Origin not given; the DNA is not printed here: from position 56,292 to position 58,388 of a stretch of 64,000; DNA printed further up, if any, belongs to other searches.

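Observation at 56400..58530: Low-GC islet encoding a standalone OLD-family ATPase/Toprim nuclease, bounded by 17-bp direct repeats and carrying a tRNA 3'-end fragment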

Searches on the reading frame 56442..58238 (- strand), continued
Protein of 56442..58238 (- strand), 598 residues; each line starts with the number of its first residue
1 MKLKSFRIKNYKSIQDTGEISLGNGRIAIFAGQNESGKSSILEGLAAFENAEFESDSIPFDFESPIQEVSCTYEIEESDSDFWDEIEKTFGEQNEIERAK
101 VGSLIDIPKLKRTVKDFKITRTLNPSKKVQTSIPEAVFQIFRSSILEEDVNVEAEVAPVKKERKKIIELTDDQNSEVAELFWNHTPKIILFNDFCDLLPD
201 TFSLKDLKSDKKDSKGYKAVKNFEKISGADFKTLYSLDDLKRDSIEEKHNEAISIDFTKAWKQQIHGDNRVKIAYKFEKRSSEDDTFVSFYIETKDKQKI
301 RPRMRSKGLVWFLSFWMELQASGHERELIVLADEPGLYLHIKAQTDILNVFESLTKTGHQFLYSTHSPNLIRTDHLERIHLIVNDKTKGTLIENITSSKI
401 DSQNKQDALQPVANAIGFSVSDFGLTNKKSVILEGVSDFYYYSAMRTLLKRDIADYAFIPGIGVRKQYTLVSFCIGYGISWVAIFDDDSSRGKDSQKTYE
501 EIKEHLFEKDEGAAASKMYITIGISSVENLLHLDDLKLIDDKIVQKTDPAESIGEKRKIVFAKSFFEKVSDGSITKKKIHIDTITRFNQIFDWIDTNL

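Call 21: search_protein_families(library=ncbifam, proteins=[window:56442-58238:-], max_evalue=0.01)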
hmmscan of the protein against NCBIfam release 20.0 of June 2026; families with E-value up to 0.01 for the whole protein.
window:56442-58238:- (598 aa): 13 families
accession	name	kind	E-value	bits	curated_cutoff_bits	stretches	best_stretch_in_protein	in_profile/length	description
NF041760.1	PtuA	equivalog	7e-10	38.4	500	2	329-393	379-442/524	retron Ec78 anti-phage system effector ATPase PtuA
TIGR03608.1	L_ocin_972_ABC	subfamily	7.1e-07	28.9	254.85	1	329-372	155-198/206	putative bacteriocin export ABC transporter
NF047739.1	antiphage_MADS3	equivalog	2.4e-05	23.7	420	0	278-383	290-391/427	methylation-associated defense system AAA family ATPase MAD3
TIGR02673.1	FtsE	equivalog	2.6e-05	24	264.85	1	329-381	158-210/214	cell division ATP-binding protein FtsE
NF008409.0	PRK11231.1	equivalog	0.00023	20.6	375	0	329-367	159-197/255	Fe(3+) dicitrate ABC transporter ATP-binding protein FecE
NF003034.1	PRK03918.1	equivalog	0.00049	18.2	700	1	1-46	1-44/878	DNA double-strand break repair ATPase Rad50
NF040873.1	AztA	equivalog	0.00061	19.4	220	0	21-47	14-40/191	zinc ABC transporter ATP-binding protein AztA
TIGR00611.2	recf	equivalog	0.00072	18.8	172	1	3-47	1-43/339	DNA replication/repair protein RecF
TIGR01271.1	CFTR_protein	equivalog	0.0012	16.4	1761.2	1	390-507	265-377/1490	cystic fibrosis transmembrane conductor regulator (CFTR)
NF010068.0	PRK13548.1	equivalog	0.0016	17.6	261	0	324-382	159-216/261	heme ABC transporter ATP-binding protein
NF002572.0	PRK02224.1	equivalog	0.003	15.9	1087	1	1-44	1-42/888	DNA double-strand break repair ATPase Rad50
NF007826.0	PRK10535.1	equivalog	0.0042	15.4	966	1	329-414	165-245/648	macrolide ABC transporter ATP-binding protein/permease MacB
NF041035.1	Rad50_Halo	equivalog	0.0096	14.3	1000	0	1-44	1-42/883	DNA double-strand break repair ATPase Rad50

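Call 33: find_related_loci(query=A1, collection=metagenome_contigs, flank=7000)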
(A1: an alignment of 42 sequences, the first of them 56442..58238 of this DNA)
Query A1 (598 aa) in metagenome_contigs; peptide patterns used: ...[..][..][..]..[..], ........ (x = any residue, [..] = any of these).
600 stretches matched a pattern (row limit reached: there are more); 191 encode a relative of the query (tblastn E <= 1e-3); the best 80 are kept; 80 distinct loci.
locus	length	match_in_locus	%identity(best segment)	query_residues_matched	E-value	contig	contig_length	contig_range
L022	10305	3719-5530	67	1-598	0e+0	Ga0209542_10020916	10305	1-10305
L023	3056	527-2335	65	1-598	0e+0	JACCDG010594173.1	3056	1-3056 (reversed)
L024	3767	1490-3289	65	1-595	0e+0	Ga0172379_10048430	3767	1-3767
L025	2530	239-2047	65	1-598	0e+0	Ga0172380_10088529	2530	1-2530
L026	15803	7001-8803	66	1-598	0e+0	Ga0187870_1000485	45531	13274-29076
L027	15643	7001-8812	62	1-598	0e+0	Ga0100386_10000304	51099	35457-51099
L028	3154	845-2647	59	1-598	0e+0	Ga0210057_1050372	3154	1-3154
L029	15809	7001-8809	56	1-598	0e+0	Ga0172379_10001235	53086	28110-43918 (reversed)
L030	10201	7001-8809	55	1-598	0e+0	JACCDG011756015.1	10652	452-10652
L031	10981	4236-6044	55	1-598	0e+0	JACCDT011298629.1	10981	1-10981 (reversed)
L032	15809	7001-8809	55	1-598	0e+0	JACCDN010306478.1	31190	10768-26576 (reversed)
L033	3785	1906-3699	55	1-593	0e+0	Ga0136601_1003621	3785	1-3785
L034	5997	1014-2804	55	7-597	0e+0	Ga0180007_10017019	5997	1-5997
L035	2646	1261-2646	65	1-458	0e+0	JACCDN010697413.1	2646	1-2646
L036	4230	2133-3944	47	1-598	2e-179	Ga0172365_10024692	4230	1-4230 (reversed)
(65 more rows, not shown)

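Call 38: search_protein_families(library=pfam, proteins=[L027:8818-11031:+, L027:11028-11846:+, L027:11849-14527:+, L027:5011-6180:-, L027:6711-6998:+], max_evalue=0.01)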
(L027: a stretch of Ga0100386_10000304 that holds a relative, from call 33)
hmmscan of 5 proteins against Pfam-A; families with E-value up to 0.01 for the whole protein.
L027:8818-11031:+ (737 aa): 2 families
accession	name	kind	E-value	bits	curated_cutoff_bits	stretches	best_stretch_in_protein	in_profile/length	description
PF01555.25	N6_N4_Mtase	-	3.3e-28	99.6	26.7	1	118-404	2-216/221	DNA methylase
PF02086.21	MethyltransfD12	-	0.00028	21.1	22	0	357-468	10-110/253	D12 class N6 adenine-specific DNA methyltransferase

L027:11028-11846:+ (272 aa): 1 family
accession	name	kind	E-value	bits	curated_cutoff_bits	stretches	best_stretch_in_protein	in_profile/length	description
PF18739.6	HEPN_Apea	-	0.0099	16.8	24.4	1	156-266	26-117/136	Apea-like HEPN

L027:11849-14527:+ (892 aa): 5 families
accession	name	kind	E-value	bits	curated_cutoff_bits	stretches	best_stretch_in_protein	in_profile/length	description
PF04851.21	ResIII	-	1.8e-17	64.2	22.5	1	93-334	8-163/164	Type III restriction enzyme, res subunit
PF08722.17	Tn7_TnsA-like_N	-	4.4e-06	27.6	26.5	1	788-856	2-76/85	TnsA-like endonuclease N terminal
PF19778.5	RE_endonuc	-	0.00035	20.8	23.4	1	763-854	1-90/108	Endonuclease domain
PF00270.35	DEAD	-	0.0011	19.1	26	0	136-334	17-161/167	DEAD/DEAH box helicase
PF18766.7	SWI2_SNF2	-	0.0012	19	26.7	1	215-384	78-207/221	SWI2/SNF2 ATPase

L027:5011-6180:- (389 aa): 0 families

L027:6711-6998:+ (95 aa): 5 families
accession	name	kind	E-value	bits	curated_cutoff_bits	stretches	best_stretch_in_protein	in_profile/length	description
PF01381.28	HTH_3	-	1.2e-14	54.5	23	1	39-93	1-55/55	Helix-turn-helix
PF13560.12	HTH_31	-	1.5e-12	48.1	27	1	35-93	2-61/64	Helix-turn-helix domain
PF12844.13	HTH_19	-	3.3e-10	40.1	30.2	1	36-94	1-59/64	Helix-turn-helix domain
PF13443.12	HTH_26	-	1.1e-09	38.8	22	1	38-95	1-59/63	Cro/C1-type HTH DNA-binding domain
PF07022.19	Phage_CI_repr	-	0.0011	19.7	22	1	49-94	14-58/65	Bacteriophage CI repressor helix-turn-helix domain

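Call 57: predict_structure(alignment_id=A1)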
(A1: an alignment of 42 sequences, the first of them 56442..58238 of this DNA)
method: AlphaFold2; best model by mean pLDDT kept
length: 598 residues; sequences in the alignment: 42
mean_pLDDT: 84.6   pTM: 0.73
mean pLDDT of the five models: 84.6, 84.1, 83.5, 82.6, 81.3
residues with pLDDT >= 90: 231; 70-90: 298; 50-70: 61; < 50: 8
segments of 3 or more residues with pLDDT < 50: 419-424
pLDDT, mean of each block of 10 residues (from residue 1): 95 91 89 78 94 77 80 92 93 88 92 95 89 96 90 61 85 94 93 75 91 88 90 90 89 78 67 90 89 85 80 85 82 84 79 89 89 80 86 67 73 62 58 86 92 78 66 75 83 75 89 92 89 93 88 81 87 93 96 93
secondary structure, 60 per line:
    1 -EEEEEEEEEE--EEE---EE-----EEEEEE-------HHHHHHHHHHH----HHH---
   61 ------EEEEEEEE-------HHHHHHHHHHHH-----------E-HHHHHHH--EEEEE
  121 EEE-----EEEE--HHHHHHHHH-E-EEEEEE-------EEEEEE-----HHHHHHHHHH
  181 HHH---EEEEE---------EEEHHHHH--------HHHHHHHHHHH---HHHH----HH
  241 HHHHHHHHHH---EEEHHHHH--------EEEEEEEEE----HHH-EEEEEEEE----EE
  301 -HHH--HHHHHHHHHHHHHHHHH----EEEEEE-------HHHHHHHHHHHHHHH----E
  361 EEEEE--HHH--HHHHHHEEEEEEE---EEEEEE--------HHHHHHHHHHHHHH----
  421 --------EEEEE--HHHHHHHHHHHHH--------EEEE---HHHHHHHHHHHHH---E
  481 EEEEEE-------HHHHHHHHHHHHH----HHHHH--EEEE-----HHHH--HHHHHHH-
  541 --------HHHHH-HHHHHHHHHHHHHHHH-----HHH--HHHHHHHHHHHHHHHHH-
elements in order: E2-11 E14-16 E27-32 H40-50 E67-74 H82-93 H107-113 E116-123 E129-132 H135-143 E147-152 E160-165 H171-183 E187-191 E201-203 H204-208 H217-227 H231-234 H239-250 E254-256 H257-261 E270-278 E287-294 H307-323 E328-333 H341-355 E360-365 H373-378 E379-385 E389-394 H403-416 E429-433 H436-448 E457-460 H464-476 E480-486 H494-506 H511-515 E518-521 H527-530 H533-539 H549-553 H555-570 H581-597

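Call 59: fold_search(model_id=the predicted structure, library=pdb)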
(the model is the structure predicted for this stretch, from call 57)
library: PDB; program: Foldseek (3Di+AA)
matches with E <= 10: 1215; with E <= 0.001: 175
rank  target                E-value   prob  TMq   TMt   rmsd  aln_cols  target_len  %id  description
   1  6p74                  4.5e-15  1.00  0.33  0.37  19.5       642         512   13  OLD nuclease from Thermus Scotoductus (released 2020-01-29)
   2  8u7i_A                4.8e-15  1.00  0.34  0.33  21.2       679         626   14  Structure of the phage immune evasion protein Gad1 bound to the Gabija GajAB complex (released 2023-11-22)
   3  8sm3_A                1.1e-13  1.00  0.33  0.36  20.6       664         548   14  Structure of Bacillus cereus VD045 Gabija GajA-GajB Complex (released 2023-11-22)
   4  8x5i_D                1.4e-13  1.00  0.34  0.37  19.4       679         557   15  Structure of ATP/Mg2+ bound Gabija GajA (released 2024-02-28)
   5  8x5i_B                4.2e-13  1.00  0.33  0.35  20.5       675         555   14  Structure of ATP/Mg2+ bound Gabija GajA (released 2024-02-28)
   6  9lp9_B                2.0e-12  1.00  0.34  0.28  14.5       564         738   13  The cryo-EM structure of retron Eco8 in a standby state (released 2025-11-19)
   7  9lpa_B                7.2e-12  1.00  0.35  0.29  15.9       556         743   14  The cryo-EM structure of retron Eco8 in an active state (released 2025-11-19)
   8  8x5i_C                3.4e-11  1.00  0.30  0.37  20.2       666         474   12  Structure of ATP/Mg2+ bound Gabija GajA (released 2024-02-28)
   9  9kjy_E                4.3e-11  1.00  0.36  0.41  14.8       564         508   14  Cryo-EM structure of the Retron-Eco7 complex (state 2) (released 2025-11-12)
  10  9x94_F                5.1e-11  1.00  0.33  0.28  15.2       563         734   13  Apo Retron-Eco8 complex (released 2026-03-18)
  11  9x94_J                5.1e-11  1.00  0.33  0.27  15.0       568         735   15  Apo Retron-Eco8 complex (released 2026-03-18)
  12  5h68_A                5.3e-11  1.00  0.36  0.61   7.3       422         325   12  Crystal structure of an engaged dimer of the Geobacillus stearothermophilus SMC head domain (released 2017-03-15)
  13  9p4j_A                7.1e-11  1.00  0.32  0.27  15.7       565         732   13  The structure of Retron Eco8 in Apo state (released 2025-11-12)
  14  8j4t_A                8.4e-11  1.00  0.29  0.36  19.5       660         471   12  GajA-GajB complex (released 2024-02-21)
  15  9kk2_E                2.2e-10  1.00  0.36  0.40  14.5       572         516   15  Cryo-EM structure of the Retron-Eco7 complex (state 5) (released 2025-11-12)
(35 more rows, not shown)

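Call 60: search_solved_structures(query=A1, max_evalue=0.001, show_alignments=2)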
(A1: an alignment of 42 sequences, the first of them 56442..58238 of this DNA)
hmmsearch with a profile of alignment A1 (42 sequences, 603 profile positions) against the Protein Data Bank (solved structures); distinct sequences matched with E-value up to 0.001: 31.
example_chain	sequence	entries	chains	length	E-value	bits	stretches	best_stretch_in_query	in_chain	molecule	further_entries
6p74_A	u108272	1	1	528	1.3e-10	43.5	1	334-492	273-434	Putative ATP-dependent endonuclease of the OLD family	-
9n69_A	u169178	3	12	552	2e-09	39.6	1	3-116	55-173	AAA family ATPase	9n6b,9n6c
4nck_A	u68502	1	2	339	3.1e-08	35.7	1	1-46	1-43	DNA double-strand break repair Rad50 ATPase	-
8ux9_B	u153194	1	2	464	4.7e-08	35.1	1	324-374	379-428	AriA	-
8v45_A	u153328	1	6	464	5.2e-08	34.9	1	324-374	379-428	AriA antitoxin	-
4nci_A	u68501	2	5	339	5.3e-08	34.9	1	1-46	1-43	DNA double-strand break repair Rad50 ATPase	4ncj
4nch_A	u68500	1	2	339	5.5e-08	34.9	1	1-46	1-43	DNA double-strand break repair Rad50 ATPase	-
3qku_A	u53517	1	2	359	6e-08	34.7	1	1-46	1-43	DNA double-strand break repair rad50 ATPase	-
3qkt_A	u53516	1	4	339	6.5e-08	34.6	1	1-46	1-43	DNA double-strand break repair rad50 ATPase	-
9e8z_C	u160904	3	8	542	6.8e-08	34.6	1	333-390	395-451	Retron Ec83 probable ATPase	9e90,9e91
8v46_A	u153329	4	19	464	4e-07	32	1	324-374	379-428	AriA antitoxin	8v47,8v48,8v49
8ee4_A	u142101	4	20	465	1e-05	27.4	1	328-391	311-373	PtuA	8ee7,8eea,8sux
9o4a_A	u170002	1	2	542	1.3e-05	27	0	333-390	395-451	Retron Ec83 probable ATPase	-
1us8_A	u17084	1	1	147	1.6e-05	26.7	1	1-46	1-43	DNA DOUBLE-STRAND BREAK REPAIR RAD50 ATPASE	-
1f2t_A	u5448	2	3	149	1.6e-05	26.7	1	1-46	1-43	RAD50 ABC-ATPASE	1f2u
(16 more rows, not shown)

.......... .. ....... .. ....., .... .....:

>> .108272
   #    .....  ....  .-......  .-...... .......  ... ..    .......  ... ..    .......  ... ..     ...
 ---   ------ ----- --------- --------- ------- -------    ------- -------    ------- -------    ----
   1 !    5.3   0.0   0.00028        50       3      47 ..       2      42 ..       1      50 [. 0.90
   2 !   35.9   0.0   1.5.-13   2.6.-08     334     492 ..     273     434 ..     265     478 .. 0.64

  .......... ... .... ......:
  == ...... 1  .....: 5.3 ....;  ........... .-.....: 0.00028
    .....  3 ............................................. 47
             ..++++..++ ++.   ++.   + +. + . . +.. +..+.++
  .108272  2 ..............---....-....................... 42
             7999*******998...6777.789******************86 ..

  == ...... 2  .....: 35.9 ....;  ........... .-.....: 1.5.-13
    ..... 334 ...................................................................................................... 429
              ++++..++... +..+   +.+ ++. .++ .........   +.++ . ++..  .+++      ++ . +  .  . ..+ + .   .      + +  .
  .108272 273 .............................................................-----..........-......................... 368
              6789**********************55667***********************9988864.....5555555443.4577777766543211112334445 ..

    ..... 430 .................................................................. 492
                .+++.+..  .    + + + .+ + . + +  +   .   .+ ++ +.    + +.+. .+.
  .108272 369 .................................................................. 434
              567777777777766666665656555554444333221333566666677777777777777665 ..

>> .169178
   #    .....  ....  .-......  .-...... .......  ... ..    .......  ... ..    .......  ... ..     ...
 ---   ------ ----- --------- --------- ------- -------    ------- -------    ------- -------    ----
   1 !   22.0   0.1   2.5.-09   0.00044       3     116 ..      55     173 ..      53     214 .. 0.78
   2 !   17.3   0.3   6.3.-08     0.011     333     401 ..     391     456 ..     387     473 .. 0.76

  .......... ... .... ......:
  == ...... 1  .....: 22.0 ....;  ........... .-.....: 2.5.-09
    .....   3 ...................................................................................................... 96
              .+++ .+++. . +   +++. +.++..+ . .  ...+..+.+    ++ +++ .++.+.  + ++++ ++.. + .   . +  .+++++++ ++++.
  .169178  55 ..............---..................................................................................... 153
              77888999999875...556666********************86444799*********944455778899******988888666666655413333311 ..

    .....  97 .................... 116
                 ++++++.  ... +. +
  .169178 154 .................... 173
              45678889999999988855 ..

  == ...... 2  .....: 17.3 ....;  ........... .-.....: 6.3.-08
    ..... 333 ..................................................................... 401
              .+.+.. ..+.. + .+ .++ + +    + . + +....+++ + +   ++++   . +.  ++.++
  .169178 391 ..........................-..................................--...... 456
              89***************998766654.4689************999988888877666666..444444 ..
